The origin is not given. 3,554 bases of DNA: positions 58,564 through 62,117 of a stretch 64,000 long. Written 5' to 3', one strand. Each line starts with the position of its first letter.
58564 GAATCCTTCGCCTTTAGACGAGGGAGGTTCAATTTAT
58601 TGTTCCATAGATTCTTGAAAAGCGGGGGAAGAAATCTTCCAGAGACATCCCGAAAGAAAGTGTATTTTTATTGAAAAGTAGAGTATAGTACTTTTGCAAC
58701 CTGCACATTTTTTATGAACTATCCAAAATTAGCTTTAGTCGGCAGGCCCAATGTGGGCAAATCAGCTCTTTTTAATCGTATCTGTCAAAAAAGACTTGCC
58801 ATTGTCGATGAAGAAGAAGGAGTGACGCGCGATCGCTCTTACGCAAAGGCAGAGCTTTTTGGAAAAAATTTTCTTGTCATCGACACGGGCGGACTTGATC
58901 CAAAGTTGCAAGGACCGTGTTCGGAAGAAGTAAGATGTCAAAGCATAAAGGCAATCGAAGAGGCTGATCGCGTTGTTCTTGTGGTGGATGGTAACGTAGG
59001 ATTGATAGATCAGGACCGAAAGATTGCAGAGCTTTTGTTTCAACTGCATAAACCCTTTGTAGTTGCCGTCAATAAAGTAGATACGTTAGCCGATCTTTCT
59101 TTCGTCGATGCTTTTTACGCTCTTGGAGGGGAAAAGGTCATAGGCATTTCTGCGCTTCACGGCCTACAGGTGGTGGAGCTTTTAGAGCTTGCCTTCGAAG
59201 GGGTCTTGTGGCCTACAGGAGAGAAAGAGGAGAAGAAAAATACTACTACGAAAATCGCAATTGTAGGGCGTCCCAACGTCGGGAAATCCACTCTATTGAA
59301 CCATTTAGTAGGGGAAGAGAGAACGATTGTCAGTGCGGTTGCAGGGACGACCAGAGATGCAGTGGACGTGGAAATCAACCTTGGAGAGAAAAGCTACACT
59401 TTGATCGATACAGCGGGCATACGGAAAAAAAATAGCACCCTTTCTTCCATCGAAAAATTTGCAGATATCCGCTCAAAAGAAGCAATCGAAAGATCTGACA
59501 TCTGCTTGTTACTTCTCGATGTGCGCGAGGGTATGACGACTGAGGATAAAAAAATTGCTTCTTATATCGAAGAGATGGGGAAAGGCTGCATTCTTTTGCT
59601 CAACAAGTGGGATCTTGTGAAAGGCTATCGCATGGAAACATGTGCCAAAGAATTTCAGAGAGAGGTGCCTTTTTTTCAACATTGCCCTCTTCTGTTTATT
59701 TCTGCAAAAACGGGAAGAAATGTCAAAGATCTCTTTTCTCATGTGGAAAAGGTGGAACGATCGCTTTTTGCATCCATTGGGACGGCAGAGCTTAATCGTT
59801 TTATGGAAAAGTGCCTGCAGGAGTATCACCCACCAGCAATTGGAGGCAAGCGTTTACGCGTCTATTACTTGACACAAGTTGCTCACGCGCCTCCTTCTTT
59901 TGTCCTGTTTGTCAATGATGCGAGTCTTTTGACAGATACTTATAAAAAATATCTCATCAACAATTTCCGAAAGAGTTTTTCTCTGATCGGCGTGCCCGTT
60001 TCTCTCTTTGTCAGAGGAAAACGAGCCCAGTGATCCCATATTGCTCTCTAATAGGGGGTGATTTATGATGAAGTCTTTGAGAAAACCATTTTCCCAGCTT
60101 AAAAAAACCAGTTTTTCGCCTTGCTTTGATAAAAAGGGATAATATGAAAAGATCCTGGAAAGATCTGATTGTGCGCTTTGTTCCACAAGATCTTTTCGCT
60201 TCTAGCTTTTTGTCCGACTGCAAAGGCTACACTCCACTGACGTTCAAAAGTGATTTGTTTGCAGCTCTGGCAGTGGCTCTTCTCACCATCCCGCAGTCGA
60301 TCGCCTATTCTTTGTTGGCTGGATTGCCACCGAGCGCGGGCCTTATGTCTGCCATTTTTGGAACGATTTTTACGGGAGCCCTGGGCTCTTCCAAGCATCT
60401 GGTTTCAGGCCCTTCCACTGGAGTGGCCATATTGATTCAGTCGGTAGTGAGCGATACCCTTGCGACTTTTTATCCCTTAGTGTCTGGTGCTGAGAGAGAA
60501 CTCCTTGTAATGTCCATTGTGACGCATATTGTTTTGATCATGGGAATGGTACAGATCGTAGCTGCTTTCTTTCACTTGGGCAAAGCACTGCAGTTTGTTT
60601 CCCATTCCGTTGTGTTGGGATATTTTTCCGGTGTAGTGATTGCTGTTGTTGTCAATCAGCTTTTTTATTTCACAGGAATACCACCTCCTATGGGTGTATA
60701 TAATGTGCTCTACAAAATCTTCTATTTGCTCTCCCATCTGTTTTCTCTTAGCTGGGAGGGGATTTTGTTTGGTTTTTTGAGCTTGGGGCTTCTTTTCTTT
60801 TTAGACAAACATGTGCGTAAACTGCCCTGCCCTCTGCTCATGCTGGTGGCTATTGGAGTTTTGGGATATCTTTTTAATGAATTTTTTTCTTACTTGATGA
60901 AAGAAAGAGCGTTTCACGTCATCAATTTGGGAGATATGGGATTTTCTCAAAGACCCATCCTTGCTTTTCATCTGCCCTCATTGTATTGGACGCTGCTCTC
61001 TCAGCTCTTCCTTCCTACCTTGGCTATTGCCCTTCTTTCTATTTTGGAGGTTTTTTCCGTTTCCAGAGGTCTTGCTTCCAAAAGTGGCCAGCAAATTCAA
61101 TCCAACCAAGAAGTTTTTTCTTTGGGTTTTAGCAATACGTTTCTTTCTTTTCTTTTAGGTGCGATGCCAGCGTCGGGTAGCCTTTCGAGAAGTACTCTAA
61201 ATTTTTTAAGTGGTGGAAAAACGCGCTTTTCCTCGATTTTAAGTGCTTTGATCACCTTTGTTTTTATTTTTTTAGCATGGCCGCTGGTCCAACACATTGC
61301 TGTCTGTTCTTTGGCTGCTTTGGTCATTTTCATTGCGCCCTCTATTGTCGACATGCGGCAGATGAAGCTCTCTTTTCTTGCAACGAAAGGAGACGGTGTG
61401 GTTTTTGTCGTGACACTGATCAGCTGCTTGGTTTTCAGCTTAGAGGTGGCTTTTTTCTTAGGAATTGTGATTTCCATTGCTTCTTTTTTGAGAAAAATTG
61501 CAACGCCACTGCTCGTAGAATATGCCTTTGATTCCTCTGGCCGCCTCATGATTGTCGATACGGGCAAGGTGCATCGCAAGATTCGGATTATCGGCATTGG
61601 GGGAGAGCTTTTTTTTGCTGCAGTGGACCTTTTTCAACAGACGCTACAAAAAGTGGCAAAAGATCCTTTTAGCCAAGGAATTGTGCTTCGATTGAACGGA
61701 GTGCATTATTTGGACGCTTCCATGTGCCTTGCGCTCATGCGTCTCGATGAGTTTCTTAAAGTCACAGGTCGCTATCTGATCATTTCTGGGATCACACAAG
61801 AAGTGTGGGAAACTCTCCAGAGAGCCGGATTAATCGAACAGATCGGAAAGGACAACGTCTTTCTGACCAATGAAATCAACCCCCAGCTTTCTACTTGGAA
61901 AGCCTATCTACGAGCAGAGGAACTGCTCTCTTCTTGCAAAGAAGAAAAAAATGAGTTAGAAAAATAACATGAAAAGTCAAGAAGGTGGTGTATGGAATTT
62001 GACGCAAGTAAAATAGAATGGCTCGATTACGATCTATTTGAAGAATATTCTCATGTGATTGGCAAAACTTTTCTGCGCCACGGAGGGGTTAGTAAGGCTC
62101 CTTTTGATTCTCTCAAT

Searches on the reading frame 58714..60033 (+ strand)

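Call 51: search_protein_families(library=ncbifam, proteins=[window:58714-60033:+], max_evalue=1e-10)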
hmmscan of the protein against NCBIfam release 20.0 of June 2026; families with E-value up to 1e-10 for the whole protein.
window:58714-60033:+ (439 aa): 20 families
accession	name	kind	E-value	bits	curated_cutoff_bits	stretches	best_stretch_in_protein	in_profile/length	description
TIGR03594.1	GTPase_EngA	equivalog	6e-154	513.2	306.7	1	4-433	1-431/432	ribosome biogenesis GTPase Der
NF002828.0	PRK03003.1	equivalog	3.9e-115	385.2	631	1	3-436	40-469/477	ribosome biogenesis GTPase Der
NF007071.0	PRK09518.1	equivalog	1.7e-111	373.9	953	1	6-434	274-698/706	bifunctional cytidylate kinase/GTPase Der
NF000908.1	PRK00089.1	equivalog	1.7e-53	181.8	237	2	180-346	5-165/291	GTPase Era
TIGR00450.1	mnmE_trmE_thdF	equivalog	2.4e-53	181.8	252.6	2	169-308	200-330/446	tRNA uridine-5-carboxymethylaminomethyl(34) synthesis GTPase MnmE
TIGR00231.1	small_GTP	domain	5.5e-51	172.6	42.5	2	178-346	3-164/164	GTP-binding protein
NF003661.0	PRK05291.1-3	equivalog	2.6e-50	172.1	380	2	173-357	211-379/448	tRNA uridine-5-carboxymethylaminomethyl(34) synthesis GTPase MnmE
TIGR03918.1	GTP_HydF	equivalog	2.2e-46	158.5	325.55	2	175-346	4-165/392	[FeFe] hydrogenase H-cluster maturation GTPase HydF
TIGR00436.1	era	equivalog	3.9e-41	141.2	116.25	2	180-345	2-160/270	GTPase Era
TIGR03596.1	GTPase_YlqF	equivalog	1.9e-35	122.6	208.2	1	80-239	18-176/276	ribosome biogenesis GTPase YlqF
TIGR03598.1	GTPase_YsxC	equivalog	1.5e-28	99.8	124.45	1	174-344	14-185/186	ribosome biogenesis GTP-binding protein YihA/YsxC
TIGR00437.1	feoB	equivalog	1.6e-24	86.6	315.65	2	185-347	1-153/594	ferrous iron transport protein B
TIGR03156.1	GTP_HflX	equivalog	4.4e-21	75.2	216.75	1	171-346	182-349/351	GTPase HflX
NF003255.0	PRK04213.1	equivalog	2.6e-19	69.4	164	0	171-235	2-61/204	GTP-binding protein EngB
TIGR03597.1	GTPase_YqeH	equivalog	5.5e-17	62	297.4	0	87-249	68-228/361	ribosome biogenesis GTPase YqeH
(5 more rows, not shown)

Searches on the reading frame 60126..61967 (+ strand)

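Call 51: search_protein_families(library=ncbifam, proteins=[window:60126-61967:+], max_evalue=1e-10)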
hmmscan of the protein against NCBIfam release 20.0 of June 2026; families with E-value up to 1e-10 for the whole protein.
window:60126-61967:+ (613 aa): 3 families
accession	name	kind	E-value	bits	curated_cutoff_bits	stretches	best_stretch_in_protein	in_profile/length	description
TIGR00815.1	sulP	subfamily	6.6e-74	249.3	380.45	1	33-581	7-561/565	sulfate permease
NF008660.1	PRK11660.1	equivalog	8.9e-47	159.7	614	1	33-579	22-555/572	C4-dicarboxylic acid transporter DauA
NF050096.1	BicarbTportBicA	equivalog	6.3e-36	124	880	1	40-581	12-535/547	bicarbonate transporter BicA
